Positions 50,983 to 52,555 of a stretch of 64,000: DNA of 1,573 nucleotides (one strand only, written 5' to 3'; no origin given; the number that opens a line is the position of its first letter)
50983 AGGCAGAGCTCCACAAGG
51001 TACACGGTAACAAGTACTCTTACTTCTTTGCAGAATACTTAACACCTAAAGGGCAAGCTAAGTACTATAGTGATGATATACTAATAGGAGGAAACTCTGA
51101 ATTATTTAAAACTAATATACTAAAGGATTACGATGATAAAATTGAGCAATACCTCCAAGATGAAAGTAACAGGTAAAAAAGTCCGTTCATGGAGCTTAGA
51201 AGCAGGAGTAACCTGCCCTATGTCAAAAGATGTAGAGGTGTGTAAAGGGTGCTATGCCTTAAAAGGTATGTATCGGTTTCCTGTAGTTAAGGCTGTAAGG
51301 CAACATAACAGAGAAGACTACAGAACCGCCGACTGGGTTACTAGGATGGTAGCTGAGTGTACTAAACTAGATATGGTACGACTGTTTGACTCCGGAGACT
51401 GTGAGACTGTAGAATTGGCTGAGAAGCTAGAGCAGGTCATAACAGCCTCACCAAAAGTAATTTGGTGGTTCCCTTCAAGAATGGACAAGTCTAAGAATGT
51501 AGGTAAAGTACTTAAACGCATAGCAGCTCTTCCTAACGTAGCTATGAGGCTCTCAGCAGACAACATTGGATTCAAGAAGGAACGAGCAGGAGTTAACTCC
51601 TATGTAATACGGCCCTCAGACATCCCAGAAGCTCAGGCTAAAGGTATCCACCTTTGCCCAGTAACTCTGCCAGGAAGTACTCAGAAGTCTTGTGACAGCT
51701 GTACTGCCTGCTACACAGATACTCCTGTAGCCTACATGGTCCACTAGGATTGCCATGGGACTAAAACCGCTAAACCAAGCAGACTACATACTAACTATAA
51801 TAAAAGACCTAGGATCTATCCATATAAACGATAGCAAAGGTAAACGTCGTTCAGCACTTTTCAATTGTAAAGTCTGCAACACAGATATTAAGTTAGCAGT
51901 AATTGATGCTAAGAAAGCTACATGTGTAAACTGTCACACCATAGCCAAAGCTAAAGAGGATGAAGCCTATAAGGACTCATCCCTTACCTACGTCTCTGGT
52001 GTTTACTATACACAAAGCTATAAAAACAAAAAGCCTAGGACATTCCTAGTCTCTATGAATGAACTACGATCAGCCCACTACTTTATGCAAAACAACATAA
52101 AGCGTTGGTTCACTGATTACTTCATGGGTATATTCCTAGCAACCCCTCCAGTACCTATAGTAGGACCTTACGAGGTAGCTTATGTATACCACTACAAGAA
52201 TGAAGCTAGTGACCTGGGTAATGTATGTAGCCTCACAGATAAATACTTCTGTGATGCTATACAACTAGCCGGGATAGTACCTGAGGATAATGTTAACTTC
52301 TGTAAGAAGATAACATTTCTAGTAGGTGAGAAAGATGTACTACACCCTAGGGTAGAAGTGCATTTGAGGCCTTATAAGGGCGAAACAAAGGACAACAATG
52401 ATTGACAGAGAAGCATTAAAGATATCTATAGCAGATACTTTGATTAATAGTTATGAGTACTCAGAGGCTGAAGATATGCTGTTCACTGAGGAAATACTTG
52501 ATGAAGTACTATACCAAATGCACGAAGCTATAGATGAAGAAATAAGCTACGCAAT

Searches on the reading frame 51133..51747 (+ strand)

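Call 3: search_protein_families(library=pfam, proteins=[window:51133-51747:+], max_evalue=0.01)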
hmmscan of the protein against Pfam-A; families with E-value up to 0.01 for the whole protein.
window:51133-51747:+ (204 aa): 2 families
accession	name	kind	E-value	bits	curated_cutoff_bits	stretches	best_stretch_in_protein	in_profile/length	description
PF17338.8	GP88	-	7.6e-24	85.3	24.4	1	14-194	20-228/230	Gene product 88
PF23872.1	DUF7227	-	0.00015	21.9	27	1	4-195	5-198/223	Domain of unknown function (DUF7227)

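Call 4: search_protein_families(library=phrogs, proteins=[window:51133-51747:+], max_evalue=0.001)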
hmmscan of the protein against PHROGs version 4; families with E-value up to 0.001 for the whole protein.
window:51133-51747:+ (204 aa): 1 family
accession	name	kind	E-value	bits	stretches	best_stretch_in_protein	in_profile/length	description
phrog_1392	-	unknown function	9.4e-19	68.8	1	7-199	60-272/296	-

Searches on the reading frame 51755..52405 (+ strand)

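Call 3: search_protein_families(library=pfam, proteins=[window:51755-52405:+], max_evalue=0.01)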
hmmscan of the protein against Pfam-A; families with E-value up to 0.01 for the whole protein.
window:51755-52405:+ (216 aa): 0 families

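Call 4: search_protein_families(library=phrogs, proteins=[window:51755-52405:+], max_evalue=0.001)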
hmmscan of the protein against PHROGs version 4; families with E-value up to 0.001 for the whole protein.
window:51755-52405:+ (216 aa): 5 families
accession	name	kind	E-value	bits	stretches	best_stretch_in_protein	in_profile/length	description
phrog_1682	-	DNA, RNA and nucleotide metabolism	2.3e-22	80.8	1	83-214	25-152/387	RusA-like Holliday junction resolvase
phrog_33948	-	unknown function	8.6e-14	52.5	1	91-204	13-124/280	-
phrog_21721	-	DNA, RNA and nucleotide metabolism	1.4e-11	45.4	1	94-204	20-128/265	RusA-like Holliday junction resolvase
phrog_14238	-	DNA, RNA and nucleotide metabolism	1.6e-06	28.7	1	84-190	21-121/311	RusA-like Holliday junction resolvase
phrog_34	-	DNA, RNA and nucleotide metabolism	5.1e-05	24.1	1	130-213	122-200/259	RusA-like Holliday junction resolvase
